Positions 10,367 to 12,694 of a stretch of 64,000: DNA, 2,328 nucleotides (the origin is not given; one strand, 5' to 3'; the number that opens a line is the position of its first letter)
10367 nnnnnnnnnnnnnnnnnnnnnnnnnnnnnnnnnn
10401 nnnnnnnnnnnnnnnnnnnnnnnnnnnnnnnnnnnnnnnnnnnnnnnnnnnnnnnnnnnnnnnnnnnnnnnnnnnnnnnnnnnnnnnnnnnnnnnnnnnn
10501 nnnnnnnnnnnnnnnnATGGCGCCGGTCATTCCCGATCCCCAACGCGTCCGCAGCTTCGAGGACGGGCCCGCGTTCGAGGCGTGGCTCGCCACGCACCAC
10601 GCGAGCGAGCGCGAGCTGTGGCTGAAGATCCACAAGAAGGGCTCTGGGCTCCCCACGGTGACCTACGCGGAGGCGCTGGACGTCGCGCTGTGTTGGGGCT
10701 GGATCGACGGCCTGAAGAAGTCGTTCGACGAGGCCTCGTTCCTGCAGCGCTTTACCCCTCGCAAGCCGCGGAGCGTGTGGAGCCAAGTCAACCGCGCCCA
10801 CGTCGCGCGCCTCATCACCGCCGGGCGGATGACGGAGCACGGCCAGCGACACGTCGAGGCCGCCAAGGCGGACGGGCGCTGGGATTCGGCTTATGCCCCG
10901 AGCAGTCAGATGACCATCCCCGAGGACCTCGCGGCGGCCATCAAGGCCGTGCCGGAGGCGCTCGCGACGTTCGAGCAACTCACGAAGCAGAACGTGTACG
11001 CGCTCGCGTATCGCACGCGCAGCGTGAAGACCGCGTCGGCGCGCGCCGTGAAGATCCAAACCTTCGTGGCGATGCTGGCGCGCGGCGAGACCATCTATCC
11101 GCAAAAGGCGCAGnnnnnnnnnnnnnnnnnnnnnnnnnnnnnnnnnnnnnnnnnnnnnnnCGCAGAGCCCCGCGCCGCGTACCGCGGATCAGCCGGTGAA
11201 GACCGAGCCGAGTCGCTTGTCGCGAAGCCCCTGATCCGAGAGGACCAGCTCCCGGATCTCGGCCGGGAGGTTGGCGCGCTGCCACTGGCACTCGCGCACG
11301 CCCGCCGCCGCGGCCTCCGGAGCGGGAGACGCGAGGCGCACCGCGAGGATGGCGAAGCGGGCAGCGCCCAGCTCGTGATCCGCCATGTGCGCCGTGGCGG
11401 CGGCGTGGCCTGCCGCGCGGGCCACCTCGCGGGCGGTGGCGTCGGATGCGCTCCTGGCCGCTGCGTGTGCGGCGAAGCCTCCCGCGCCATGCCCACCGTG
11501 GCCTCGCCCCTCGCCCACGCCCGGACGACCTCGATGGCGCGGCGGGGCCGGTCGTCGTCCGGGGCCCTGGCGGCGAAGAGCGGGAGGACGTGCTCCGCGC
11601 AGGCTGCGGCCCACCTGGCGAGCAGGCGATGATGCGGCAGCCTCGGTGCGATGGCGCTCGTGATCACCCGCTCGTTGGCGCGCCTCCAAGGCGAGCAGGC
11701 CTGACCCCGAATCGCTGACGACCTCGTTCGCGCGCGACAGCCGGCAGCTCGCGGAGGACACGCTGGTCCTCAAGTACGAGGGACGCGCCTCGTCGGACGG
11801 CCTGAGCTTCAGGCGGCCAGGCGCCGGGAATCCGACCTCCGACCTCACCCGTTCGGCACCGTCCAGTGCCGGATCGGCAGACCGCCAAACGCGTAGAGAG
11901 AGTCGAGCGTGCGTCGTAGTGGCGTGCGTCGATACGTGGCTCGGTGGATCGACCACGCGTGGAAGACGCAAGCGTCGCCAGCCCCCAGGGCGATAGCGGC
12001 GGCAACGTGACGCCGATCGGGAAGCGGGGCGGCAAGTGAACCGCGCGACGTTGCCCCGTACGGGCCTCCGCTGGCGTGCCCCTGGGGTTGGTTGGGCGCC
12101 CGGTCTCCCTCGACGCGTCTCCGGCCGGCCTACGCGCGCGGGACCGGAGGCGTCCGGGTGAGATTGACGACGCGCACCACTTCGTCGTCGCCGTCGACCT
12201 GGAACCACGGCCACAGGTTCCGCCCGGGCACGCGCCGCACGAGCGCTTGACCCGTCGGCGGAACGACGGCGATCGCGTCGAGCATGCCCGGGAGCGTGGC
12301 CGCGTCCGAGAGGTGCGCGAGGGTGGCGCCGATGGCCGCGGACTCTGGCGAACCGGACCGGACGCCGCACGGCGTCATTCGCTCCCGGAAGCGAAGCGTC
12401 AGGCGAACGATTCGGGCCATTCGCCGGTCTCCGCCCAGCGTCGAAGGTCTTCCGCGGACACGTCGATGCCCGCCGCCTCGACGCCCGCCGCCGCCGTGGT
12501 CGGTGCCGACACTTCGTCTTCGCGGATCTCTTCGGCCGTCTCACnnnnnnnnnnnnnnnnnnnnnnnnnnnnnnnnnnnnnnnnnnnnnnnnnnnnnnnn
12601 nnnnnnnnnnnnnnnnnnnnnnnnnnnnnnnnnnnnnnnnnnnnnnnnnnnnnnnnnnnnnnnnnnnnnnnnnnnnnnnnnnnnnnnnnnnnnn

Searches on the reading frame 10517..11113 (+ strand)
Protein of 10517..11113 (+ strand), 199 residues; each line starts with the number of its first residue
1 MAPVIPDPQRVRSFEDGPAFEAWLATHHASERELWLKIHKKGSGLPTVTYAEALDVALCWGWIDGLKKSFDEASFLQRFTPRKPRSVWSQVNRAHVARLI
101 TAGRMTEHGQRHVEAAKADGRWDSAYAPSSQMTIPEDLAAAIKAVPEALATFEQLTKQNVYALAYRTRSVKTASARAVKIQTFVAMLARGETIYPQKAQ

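Call 10: search_protein_families(library=pfam, proteins=[window:10517-11113:+], max_evalue=0.1)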
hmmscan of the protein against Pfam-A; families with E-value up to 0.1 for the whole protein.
window:10517-11113:+ (199 aa): 1 family
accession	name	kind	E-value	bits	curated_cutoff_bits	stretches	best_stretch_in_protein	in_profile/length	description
PF13376.11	OmdA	-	5.2e-15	55.6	25.6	1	132-190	2-60/60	Bacteriocin-protection, YdeI or OmpD-Associated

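Call 45: find_homologous_proteins(query=window:10517-11113:+, max_evalue=1e-20)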
Query window:10517-11113:+ (199 aa): 8000 proteins with E <= 1e-20 among 8000 candidates; the best 120 are listed.
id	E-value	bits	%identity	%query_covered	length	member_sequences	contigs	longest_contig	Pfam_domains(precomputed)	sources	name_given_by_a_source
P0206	2.1e-127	440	99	100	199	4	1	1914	PF13376.12,PF28474.1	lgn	-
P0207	4.4e-126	436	98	100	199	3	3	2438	PF13376.12,PF28474.1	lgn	-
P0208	3.2e-108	378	81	100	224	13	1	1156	PF13376.12,PF28474.1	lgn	-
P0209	8.5e-108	376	84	99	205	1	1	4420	PF13376.12,PF28474.1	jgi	jgi:uncharacterized protein YdeI (YjbR/CyaY-like superfamily)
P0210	2.0e-105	369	83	99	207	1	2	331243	PF13376.12,PF28474.1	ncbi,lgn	-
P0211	1.7e-103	362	81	100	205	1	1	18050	PF13376.12,PF28474.1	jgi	jgi:uncharacterized protein YdeI (YjbR/CyaY-like superfamily)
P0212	2.0e-103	362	78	100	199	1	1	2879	PF13376.12,PF28474.1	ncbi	ncbi:MAG: YdeI/OmpD-associated family protein [Polyangiales bacterium]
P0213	4.6e-103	361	82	100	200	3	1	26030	PF13376.12,PF28474.1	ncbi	-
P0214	5.2e-103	361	82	97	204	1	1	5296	PF13376.12,PF28474.1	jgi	jgi:uncharacterized protein YdeI (YjbR/CyaY-like superfamily)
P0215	7.4e-103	360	79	100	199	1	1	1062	PF13376.12,PF28474.1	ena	-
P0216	7.5e-103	360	79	100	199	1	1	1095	PF13376.12,PF28474.1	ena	-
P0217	9.1e-103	360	79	100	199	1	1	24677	PF13376.12,PF28474.1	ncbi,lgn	-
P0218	1.7e-102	359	80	100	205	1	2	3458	PF13376.12,PF28474.1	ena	-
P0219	2.7e-102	358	78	100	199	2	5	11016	PF13376.12,PF28474.1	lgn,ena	-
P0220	9.7e-102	357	78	100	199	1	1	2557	PF13376.12,PF28474.1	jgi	jgi:uncharacterized protein YdeI (YjbR/CyaY-like superfamily)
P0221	2.2e-101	355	75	100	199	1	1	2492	PF13376.12,PF28474.1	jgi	jgi:uncharacterized protein YdeI (YjbR/CyaY-like superfamily)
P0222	7.5e-101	354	78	99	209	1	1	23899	PF13376.12,PF28474.1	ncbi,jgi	ncbi:MAG: hypothetical protein RJA70_479 [Pseudomonadota bacterium]|jgi:uncharacterized protein YdeI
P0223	1.1e-100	353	80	100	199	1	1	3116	PF13376.12,PF28474.1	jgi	jgi:uncharacterized protein YdeI (YjbR/CyaY-like superfamily)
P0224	7.6e-100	350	78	99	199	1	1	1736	PF13376.12,PF28474.1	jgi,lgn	jgi:uncharacterized protein YdeI (YjbR/CyaY-like superfamily)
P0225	2.0e-99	349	79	99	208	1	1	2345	PF13376.12,PF28474.1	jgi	jgi:uncharacterized protein YdeI (YjbR/CyaY-like superfamily)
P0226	1.2e-98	347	76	100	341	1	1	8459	PF13376.12,PF28474.1,PF08818.17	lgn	-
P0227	8.3e-98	344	74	99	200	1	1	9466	PF13376.12,PF28474.1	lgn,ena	-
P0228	1.2e-97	343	77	98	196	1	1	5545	PF13376.12,PF28474.1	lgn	-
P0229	1.6e-97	343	76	100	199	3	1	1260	PF13376.12,PF28474.1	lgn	-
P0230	5.9e-97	341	76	98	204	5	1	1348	PF13376.12,PF28474.1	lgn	-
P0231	9.7e-97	340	74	99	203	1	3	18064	PF13376.12,PF28474.1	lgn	-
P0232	1.2e-96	340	75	100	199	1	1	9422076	PF13376.12,PF28474.1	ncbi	ncbi:MAG: YdeI/OmpD-associated family protein [Archangium sp.]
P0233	1.6e-96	340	75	99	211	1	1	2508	PF13376.12,PF28474.1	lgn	-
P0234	2.7e-96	339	76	98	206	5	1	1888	PF13376.12,PF28474.1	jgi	jgi:uncharacterized protein YdeI (YjbR/CyaY-like superfamily)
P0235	3.4e-96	339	74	99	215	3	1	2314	PF13376.12,PF28474.1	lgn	-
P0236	1.4e-93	330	73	98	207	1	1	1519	PF13376.12,PF28474.1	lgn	-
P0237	2.9e-92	326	75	97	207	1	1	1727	PF13376.12,PF28474.1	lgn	-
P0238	4.0e-91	322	72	99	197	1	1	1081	PF13376.12,PF28474.1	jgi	jgi:uncharacterized protein YdeI (YjbR/CyaY-like superfamily)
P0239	5.7e-91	322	73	98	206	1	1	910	PF13376.12,PF28474.1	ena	-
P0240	1.4e-90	320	72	98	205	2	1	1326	PF13376.12,PF28474.1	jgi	jgi:uncharacterized protein YdeI (YjbR/CyaY-like superfamily)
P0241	6.0e-89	315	72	99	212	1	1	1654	PF13376.12,PF28474.1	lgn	-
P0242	6.1e-89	315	70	99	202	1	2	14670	PF13376.12,PF28474.1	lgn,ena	-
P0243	8.5e-89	314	70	99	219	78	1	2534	PF13376.12,PF28474.1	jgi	jgi:uncharacterized protein YdeI (YjbR/CyaY-like superfamily)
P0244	9.2e-89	314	70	99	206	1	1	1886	PF13376.12,PF28474.1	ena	-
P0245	1.1e-88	314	69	98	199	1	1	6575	PF13376.12,PF28474.1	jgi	jgi:uncharacterized protein YdeI (YjbR/CyaY-like superfamily)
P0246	1.2e-88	314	71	98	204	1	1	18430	PF13376.12,PF28474.1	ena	-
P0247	1.3e-88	314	70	98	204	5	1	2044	PF13376.12,PF28474.1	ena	-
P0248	2.7e-88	313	69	98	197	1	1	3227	PF13376.12,PF28474.1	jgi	jgi:uncharacterized protein YdeI (YjbR/CyaY-like superfamily)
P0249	3.3e-88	313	71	98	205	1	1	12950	PF13376.12,PF28474.1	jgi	-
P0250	3.3e-88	313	71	99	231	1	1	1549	PF13376.12,PF28474.1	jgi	jgi:uncharacterized protein YdeI (YjbR/CyaY-like superfamily)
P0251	3.5e-88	312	70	99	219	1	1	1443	PF13376.12,PF28474.1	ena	-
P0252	3.6e-88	312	70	98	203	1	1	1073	PF13376.12,PF28474.1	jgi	jgi:uncharacterized protein YdeI (YjbR/CyaY-like superfamily)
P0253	4.2e-88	312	68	99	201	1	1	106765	PF13376.12,PF28474.1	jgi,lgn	-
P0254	4.8e-88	312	70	99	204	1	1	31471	PF13376.12,PF28474.1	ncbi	-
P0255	4.9e-88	312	70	99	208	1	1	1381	PF13376.12,PF28474.1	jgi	jgi:uncharacterized protein YdeI (YjbR/CyaY-like superfamily)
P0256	7.1e-88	311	70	99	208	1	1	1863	PF13376.12,PF28474.1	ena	-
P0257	7.8e-88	311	69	99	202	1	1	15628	PF13376.12,PF28474.1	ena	-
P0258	8.0e-88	311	70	99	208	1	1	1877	PF13376.12,PF28474.1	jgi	-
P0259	9.2e-88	311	69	99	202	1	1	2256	PF13376.12,PF28474.1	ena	-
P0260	1.1e-87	311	69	99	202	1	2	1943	PF13376.12,PF28474.1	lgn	-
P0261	1.5e-87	310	67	100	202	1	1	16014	PF13376.12,PF28474.1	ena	-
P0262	1.7e-87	310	70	99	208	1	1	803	PF13376.12,PF28474.1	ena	-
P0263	2.1e-87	310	68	98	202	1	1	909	PF13376.12,PF28474.1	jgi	-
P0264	2.5e-87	310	82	84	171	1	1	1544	PF13376.12,PF28474.1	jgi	jgi:uncharacterized protein YdeI (YjbR/CyaY-like superfamily)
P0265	2.8e-87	310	68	100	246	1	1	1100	PF13376.12,PF28474.1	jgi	jgi:uncharacterized protein YdeI (YjbR/CyaY-like superfamily)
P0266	3.1e-87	309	69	99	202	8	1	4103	PF13376.12,PF28474.1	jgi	jgi:uncharacterized protein YdeI (YjbR/CyaY-like superfamily)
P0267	3.2e-87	309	71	98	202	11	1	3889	PF13376.12,PF28474.1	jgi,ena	jgi:uncharacterized protein YdeI (YjbR/CyaY-like superfamily)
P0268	3.2e-87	309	71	99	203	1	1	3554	PF13376.12,PF28474.1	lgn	-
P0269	3.7e-87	309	70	98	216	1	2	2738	PF13376.12,PF28474.1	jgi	jgi:uncharacterized protein YdeI (YjbR/CyaY-like superfamily)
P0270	3.7e-87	309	70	99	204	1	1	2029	PF13376.12,PF28474.1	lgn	-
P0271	4.0e-87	309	69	98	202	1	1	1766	PF13376.12,PF28474.1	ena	-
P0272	4.2e-87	309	67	99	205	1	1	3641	PF13376.12,PF28474.1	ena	-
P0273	4.4e-87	309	69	99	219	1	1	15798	PF13376.12,PF28474.1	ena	-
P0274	5.4e-87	309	69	99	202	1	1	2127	PF13376.12,PF28474.1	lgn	-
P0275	5.6e-87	309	67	99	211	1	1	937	PF13376.12,PF28474.1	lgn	-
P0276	5.8e-87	308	69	98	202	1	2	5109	PF13376.12,PF28474.1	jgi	jgi:uncharacterized protein YdeI (YjbR/CyaY-like superfamily)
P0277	6.2e-87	308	72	98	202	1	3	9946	PF13376.12,PF28474.1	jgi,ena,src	-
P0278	6.9e-87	308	69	98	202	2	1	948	PF13376.12,PF28474.1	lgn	-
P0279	7.9e-87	308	69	99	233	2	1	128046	PF13376.12,PF28474.1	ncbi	-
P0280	8.7e-87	308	68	98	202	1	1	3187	PF13376.12,PF28474.1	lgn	-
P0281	8.7e-87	308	69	99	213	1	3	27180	PF13376.12,PF28474.1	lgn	-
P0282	9.1e-87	308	69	98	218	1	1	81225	PF13376.12,PF28474.1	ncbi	ncbi:MAG: YdeI/OmpD-associated family protein [Kofleriaceae bacterium]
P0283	1.0e-86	308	68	98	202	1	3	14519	PF13376.12,PF28474.1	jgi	jgi:uncharacterized protein YdeI (YjbR/CyaY-like superfamily)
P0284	1.0e-86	308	70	99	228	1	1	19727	PF13376.12,PF28474.1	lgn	-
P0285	1.2e-86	307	69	99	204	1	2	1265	PF13376.12,PF28474.1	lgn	-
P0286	1.4e-86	307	69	99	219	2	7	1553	PF13376.12,PF28474.1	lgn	-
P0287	1.5e-86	307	69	98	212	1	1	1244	PF13376.12,PF28474.1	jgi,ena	-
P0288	1.6e-86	307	69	99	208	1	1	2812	PF13376.12,PF28474.1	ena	-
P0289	1.6e-86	307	65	100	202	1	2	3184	PF13376.12,PF28474.1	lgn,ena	-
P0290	1.6e-86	307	69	99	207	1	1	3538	PF13376.12,PF28474.1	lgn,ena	-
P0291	1.7e-86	307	70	99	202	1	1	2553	PF13376.12,PF28474.1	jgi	jgi:uncharacterized protein YdeI (YjbR/CyaY-like superfamily)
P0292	1.8e-86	307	68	99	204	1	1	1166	PF13376.12,PF28474.1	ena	-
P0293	1.9e-86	307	68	98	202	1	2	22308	PF13376.12,PF28474.1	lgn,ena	-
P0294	1.9e-86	307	69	98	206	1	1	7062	PF13376.12,PF28474.1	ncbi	-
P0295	1.9e-86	307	69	99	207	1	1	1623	PF13376.12,PF28474.1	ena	-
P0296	2.0e-86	307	68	98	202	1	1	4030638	PF13376.12,PF28474.1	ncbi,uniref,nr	ncbi:YdeI/OmpD-associated family protein [Sorangium atrum]|uniref:YdeI/OmpD-associated family protei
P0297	2.0e-86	307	68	98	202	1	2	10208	PF13376.12,PF28474.1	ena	-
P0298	2.2e-86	307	69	99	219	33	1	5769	PF13376.12,PF28474.1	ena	-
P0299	2.2e-86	307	69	98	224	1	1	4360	PF13376.12,PF28474.1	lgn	-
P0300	2.3e-86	307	70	98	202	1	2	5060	PF13376.12,PF28474.1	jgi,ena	-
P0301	2.4e-86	306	69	98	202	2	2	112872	PF13376.12,PF28474.1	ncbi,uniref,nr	ncbi:hypothetical protein VW29_20200 [Devosia limi DSM 17137]|uniref:Uncharacterized conserved prote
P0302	2.4e-86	306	67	99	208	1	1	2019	PF13376.12,PF28474.1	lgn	-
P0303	2.5e-86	306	71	98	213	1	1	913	PF13376.12,PF28474.1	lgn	-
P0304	2.6e-86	306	69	99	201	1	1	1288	PF13376.12,PF28474.1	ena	-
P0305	2.9e-86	306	66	99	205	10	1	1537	PF13376.12,PF28474.1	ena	-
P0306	3.0e-86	306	68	99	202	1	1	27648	PF13376.12,PF28474.1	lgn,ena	-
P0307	3.1e-86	306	68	100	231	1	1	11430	PF13376.12,PF28474.1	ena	-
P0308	3.4e-86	306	68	98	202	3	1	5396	PF13376.12,PF28474.1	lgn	-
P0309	3.5e-86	306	67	100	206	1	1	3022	PF13376.12,PF28474.1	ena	-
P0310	3.6e-86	306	69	99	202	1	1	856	PF13376.12,PF28474.1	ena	-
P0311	3.6e-86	306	69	98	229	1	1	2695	PF13376.12,PF28474.1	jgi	jgi:uncharacterized protein YdeI (YjbR/CyaY-like superfamily)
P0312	4.8e-86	305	68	98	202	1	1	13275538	PF13376.12,PF28474.1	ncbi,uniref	ncbi:YdeI/OmpD-associated family protein [Sorangium sp. So ce693]|uniref:YdeI/OmpD-associated family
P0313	4.9e-86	305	69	99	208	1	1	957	PF13376.12,PF28474.1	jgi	-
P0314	5.3e-86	305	70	98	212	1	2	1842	PF13376.12,PF28474.1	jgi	jgi:uncharacterized protein YdeI (YjbR/CyaY-like superfamily)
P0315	5.3e-86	305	68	99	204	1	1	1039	PF13376.12,PF28474.1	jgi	jgi:uncharacterized protein YdeI (YjbR/CyaY-like superfamily)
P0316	5.3e-86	305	68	99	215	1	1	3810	PF13376.12,PF28474.1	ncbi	ncbi:MAG: YdeI/OmpD-associated family protein [Gemmatimonadaceae bacterium]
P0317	5.4e-86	305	67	99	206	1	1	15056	PF13376.12,PF28474.1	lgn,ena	-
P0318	6.2e-86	305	67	99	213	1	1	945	PF13376.12,PF28474.1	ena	-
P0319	6.2e-86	305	68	98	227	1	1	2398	PF13376.12,PF28474.1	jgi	jgi:uncharacterized protein YdeI (YjbR/CyaY-like superfamily)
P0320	6.2e-86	305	69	99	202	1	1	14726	PF13376.12,PF28474.1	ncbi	-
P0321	6.4e-86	305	69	100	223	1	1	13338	PF13376.12,PF28474.1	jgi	-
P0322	6.6e-86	305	68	100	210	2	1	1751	PF13376.12,PF28474.1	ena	-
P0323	7.2e-86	305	68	99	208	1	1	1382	PF13376.12,PF28474.1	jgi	-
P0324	7.3e-86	305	68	98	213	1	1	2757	PF13376.12,PF28474.1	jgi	jgi:uncharacterized protein YdeI (YjbR/CyaY-like superfamily)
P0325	7.4e-86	305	66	99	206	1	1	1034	PF13376.12,PF28474.1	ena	-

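Call 47: find_encoding_contigs(protein=P0210, flank=7000, max_places=2)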
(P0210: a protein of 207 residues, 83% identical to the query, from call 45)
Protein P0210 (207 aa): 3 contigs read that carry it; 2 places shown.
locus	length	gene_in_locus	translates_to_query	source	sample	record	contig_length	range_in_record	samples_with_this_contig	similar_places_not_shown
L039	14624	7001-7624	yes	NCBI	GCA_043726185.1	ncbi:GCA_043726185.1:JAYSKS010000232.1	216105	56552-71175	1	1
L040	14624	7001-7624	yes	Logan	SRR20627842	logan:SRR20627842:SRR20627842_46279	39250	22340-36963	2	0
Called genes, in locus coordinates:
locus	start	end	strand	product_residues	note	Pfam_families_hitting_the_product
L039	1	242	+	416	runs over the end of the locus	PF02463:SMC_N, PF13175:AAA_15, PF13476:AAA_23 (weak), PF13304:AAA_21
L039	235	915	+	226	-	-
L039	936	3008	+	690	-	PF14238:DUF4340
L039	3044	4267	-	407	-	PF13531:SBP_bac_11, PF13416:SBP_bac_8 (faint)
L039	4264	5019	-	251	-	-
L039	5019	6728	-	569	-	PF13531:SBP_bac_11, PF00092:VWA, PF13768:VWA_3, PF13519:VWA_2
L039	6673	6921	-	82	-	-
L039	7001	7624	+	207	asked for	PF28474:DUF8412, PF13376:OmdA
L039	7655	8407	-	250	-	-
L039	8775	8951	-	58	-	-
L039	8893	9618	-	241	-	-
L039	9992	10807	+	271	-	PF02086:MethyltransfD12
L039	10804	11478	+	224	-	PF01812:5-FTHF_cyc-lig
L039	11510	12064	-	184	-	PF01475:FUR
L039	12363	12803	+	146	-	PF09537:DUF2383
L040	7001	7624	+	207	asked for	PF28474:DUF8412, PF13376:OmdA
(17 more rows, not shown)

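Call 48: find_encoding_contigs(protein=P0213, flank=7000, max_places=2)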
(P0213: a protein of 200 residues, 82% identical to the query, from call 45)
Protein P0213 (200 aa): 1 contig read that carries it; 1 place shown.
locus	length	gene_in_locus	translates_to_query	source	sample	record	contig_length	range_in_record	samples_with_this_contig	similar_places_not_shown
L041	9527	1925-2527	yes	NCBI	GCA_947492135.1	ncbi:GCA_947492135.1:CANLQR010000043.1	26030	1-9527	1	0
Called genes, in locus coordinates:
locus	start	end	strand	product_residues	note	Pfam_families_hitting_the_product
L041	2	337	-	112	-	?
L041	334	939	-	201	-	PF13338:AbiEi_4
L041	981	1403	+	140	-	-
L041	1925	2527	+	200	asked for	PF28474:DUF8412, PF13376:OmdA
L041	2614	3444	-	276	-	PF08843:AbiEii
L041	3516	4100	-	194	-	PF13338:AbiEi_4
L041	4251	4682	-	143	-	-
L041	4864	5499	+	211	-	-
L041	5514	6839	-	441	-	PF00365:PFK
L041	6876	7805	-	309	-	PF00582:Usp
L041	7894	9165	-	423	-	PF04986:Y2_Tnp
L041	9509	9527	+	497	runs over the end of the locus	-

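Call 49: find_encoding_contigs(protein=P0211, flank=7000, max_places=2)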
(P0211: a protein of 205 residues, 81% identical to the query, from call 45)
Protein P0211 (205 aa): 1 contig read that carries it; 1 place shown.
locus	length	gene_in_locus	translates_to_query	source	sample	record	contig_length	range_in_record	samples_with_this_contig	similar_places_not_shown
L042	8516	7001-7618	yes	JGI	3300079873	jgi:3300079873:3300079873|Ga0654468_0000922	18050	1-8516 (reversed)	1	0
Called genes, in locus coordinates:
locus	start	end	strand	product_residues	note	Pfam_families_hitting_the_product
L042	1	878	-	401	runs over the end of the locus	PF03109:ABC1 (faint), PF00069:Pkinase, PF01636:APH (faint), PF07714:PK_Tyr_Ser-Thr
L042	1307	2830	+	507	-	PF00924:MS_channel_2nd, PF21082:MS_channel_3rd, PF00027:cNMP_binding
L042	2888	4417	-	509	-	PF01341:Glyco_hydro_6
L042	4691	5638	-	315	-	PF01073:3Beta_HSD, PF01370:Epimerase, PF02719:Polysacc_synt_2, PF04321:RmlD_sub_bind, PF05368:NmrA (weak), PF07993:NAD_binding_4, PF13460:NAD_binding_10, PF16363:GDP_Man_Dehyd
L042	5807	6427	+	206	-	-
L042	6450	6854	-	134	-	-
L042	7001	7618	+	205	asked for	PF28474:DUF8412, PF13376:OmdA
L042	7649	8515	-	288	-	?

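Call 77: search_protein_families(library=ncbifam, proteins=[window:10517-11113:+], max_evalue=0.01)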
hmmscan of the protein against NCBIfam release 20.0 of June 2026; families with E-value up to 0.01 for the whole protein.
window:10517-11113:+ (199 aa): 0 families

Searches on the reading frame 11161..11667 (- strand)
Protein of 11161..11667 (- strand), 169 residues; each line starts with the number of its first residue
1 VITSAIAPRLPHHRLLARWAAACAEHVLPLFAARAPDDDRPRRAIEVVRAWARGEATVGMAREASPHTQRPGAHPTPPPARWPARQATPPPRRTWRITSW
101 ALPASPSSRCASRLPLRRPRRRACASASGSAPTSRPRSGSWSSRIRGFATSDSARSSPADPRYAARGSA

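Call 10: search_protein_families(library=pfam, proteins=[window:11161-11667:-], max_evalue=0.1)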
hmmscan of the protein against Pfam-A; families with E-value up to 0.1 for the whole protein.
window:11161-11667:- (169 aa): 2 families
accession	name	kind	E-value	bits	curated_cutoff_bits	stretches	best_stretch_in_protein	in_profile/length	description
PF21805.3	Imm5_like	-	7.7e-18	65.1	25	1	12-65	7-60/129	Imm-5 like putative immunity protein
PF14423.12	Imm5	-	0.072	13.7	25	1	14-58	32-76/186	Immunity protein Imm5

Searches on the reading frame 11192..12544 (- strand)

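Call 44: search_protein_families(library=pfam, proteins=[window:11192-12544:-], max_evalue=0.01)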
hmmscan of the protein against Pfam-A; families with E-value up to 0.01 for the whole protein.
window:11192-12544:- (451 aa): 1 family
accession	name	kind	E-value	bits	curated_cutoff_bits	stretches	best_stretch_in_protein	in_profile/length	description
PF21805.3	Imm5_like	-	2.9e-15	56.7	25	1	356-428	60-128/129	Imm-5 like putative immunity protein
